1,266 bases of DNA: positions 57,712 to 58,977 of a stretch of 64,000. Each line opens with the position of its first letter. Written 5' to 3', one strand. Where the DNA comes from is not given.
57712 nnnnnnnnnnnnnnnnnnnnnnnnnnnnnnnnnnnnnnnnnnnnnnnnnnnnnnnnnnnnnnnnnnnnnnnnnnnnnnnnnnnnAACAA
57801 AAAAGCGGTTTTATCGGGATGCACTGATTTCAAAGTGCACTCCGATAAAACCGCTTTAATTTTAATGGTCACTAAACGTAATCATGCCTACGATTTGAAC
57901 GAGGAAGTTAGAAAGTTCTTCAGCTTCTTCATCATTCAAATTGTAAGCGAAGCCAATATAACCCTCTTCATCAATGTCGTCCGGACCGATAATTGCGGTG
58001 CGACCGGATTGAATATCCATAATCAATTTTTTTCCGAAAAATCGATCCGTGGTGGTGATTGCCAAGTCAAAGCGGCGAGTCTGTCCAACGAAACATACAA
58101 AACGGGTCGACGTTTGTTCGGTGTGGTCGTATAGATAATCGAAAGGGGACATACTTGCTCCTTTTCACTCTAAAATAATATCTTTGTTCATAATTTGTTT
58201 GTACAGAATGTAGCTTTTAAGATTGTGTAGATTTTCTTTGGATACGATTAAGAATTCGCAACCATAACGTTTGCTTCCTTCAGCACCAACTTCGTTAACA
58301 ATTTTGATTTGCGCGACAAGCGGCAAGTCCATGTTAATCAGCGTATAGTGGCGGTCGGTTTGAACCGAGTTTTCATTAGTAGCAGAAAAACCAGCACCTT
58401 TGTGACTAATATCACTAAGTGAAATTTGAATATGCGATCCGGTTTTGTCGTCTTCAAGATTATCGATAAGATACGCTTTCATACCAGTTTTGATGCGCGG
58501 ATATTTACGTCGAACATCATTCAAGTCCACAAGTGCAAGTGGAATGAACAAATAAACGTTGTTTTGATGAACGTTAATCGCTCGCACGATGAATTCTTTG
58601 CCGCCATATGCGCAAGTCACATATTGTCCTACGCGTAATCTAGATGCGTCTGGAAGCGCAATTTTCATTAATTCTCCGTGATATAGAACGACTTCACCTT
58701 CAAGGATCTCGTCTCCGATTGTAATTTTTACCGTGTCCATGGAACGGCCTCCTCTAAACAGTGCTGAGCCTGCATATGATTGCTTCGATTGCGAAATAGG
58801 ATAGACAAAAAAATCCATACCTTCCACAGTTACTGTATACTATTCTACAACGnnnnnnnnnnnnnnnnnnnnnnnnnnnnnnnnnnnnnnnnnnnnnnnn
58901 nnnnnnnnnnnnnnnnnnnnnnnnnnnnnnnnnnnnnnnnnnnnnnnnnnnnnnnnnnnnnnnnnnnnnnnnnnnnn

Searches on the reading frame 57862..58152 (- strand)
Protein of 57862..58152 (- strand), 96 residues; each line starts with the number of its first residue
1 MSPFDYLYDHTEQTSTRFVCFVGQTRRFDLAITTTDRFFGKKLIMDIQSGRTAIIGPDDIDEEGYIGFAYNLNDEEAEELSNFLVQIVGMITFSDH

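Call 70: search_protein_families(library=pfam, proteins=[window:57862-58152:-], max_evalue=0.001)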
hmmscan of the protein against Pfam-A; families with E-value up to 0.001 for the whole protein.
window:57862-58152:- (96 aa): 1 family
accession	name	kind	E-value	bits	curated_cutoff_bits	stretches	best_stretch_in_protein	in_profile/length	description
PF11256.13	SAV0927-like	-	1.3e-35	121.9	25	1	7-85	1-79/80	SAV0927-like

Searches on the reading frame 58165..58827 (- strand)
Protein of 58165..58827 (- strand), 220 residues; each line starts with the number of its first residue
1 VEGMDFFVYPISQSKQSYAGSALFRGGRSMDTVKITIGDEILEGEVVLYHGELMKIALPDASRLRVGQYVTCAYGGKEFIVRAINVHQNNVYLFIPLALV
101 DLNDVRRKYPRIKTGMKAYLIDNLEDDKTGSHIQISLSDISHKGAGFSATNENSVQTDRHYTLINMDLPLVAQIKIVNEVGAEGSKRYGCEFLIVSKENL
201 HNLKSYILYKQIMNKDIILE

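Call 6: search_protein_families(library=pfam, proteins=[window:58165-58827:-], max_evalue=1)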
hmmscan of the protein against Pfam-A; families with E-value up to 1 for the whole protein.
window:58165-58827:- (220 aa): 2 families
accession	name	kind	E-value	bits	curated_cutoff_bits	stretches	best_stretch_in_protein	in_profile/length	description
PF07238.19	PilZ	-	4.7e-07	30.5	22.5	1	106-207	2-100/102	PilZ domain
PF25467.1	NOL9_C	-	0.048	14.1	31.6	1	80-105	54-79/90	NOL9-like, C-terminal domain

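Call 7: search_protein_families(library=ncbifam, proteins=[window:58165-58827:-], max_evalue=1)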
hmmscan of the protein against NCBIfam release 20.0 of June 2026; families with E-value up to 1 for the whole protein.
window:58165-58827:- (220 aa): 0 families

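Call 20: find_homologous_proteins(query=window:58165-58740:-, max_evalue=0.001)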
Query window:58165-58740:- (191 aa): 2 proteins with E <= 0.001 among 66 candidates.
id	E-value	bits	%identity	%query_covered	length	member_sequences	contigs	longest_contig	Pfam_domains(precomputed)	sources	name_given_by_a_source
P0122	3.2e-120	417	100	100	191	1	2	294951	PF07238.20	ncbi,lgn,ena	-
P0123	2.2e-101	355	84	100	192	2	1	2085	PF07238.20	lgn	-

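Call 30: search_solved_structures(query=window:58165-58740:-, max_evalue=10, show_alignments=2)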
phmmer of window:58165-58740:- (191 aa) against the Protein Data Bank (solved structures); distinct sequences matched with E-value up to 10: 0.

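Call 46: predict_structure(alignment_id=A2)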
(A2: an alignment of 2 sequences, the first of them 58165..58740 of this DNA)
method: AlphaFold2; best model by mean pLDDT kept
length: 191 residues; sequences in the alignment: 2
mean_pLDDT: 46.5   pTM: 0.38
mean pLDDT of the five models: 46.5, 46.5, 45.1, 44.4, 43.2
residues with pLDDT >= 90: 1; 70-90: 32; 50-70: 31; < 50: 127
segments of 3 or more residues with pLDDT < 50: 67-191
pLDDT, mean of each block of 10 residues (from residue 1): 77 79 68 67 70 61 51 30 32 39 43 38 37 38 35 36 34 27 25 22
secondary structure, 60 per line:
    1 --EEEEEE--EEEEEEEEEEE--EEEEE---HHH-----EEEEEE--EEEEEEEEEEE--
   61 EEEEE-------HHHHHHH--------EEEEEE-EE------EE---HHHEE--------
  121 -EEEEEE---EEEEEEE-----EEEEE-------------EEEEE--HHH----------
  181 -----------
elements in order: E3-8 E11-21 E24-28 E40-45 E48-58 E61-65 H73-79 E88-93 E122-127 E131-137 E143-147 E161-165

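Call 49: find_encoding_contigs(protein=P0122, flank=10000, max_places=2)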
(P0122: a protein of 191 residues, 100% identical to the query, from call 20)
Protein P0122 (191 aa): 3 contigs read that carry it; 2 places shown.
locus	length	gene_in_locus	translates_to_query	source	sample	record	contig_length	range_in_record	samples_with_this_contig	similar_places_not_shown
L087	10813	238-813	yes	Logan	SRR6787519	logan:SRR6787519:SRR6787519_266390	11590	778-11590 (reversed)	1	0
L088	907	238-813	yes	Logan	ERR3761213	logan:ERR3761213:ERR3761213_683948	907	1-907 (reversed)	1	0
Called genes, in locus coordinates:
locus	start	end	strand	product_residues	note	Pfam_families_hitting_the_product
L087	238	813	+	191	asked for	PF07238:PilZ (weak)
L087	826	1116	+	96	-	PF11256:SAV0927-like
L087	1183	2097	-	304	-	PF02739:5_3_exonuc_N, PF01367:5_3_exonuc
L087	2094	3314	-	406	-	PF00155:Aminotran_1_2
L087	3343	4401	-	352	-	PF02163:Peptidase_M50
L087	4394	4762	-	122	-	PF00462:Glutaredoxin (weak), PF03960:ArsC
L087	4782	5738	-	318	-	PF00849:PseudoU_synth_2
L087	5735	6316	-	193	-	PF01923:Cob_adeno_trans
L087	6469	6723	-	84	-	PF09388:SpoOE-like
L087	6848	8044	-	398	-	PF00155:Aminotran_1_2, PF00266:Aminotran_5 (weak), PF01041:DegT_DnrJ_EryC1, PF01053:Cys_Met_Meta_PP (weak)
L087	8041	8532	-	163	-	PF13412:HTH_24 (weak), PF01037:AsnC_trans_reg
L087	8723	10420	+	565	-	PF00920:ILVD_EDD_N, PF24877:ILV_EDD_C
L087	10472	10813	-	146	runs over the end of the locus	PF00782:DSPc, PF13350:Y_phosphatase3 (weak), PF22785:Tc-R-P, PF22784:PTP-SAK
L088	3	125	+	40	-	?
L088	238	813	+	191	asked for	PF07238:PilZ (weak)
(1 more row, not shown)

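Call 69: find_encoding_contigs(protein=P0123, flank=10000, max_places=3)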
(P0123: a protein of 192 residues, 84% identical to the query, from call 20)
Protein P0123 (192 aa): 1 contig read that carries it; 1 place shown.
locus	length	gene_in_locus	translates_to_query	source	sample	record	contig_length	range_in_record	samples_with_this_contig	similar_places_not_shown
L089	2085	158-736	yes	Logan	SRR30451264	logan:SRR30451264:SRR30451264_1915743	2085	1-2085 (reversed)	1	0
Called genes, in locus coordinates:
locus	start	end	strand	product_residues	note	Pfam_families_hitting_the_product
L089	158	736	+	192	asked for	PF07238:PilZ (weak)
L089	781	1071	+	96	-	PF11256:SAV0927-like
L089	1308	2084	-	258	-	?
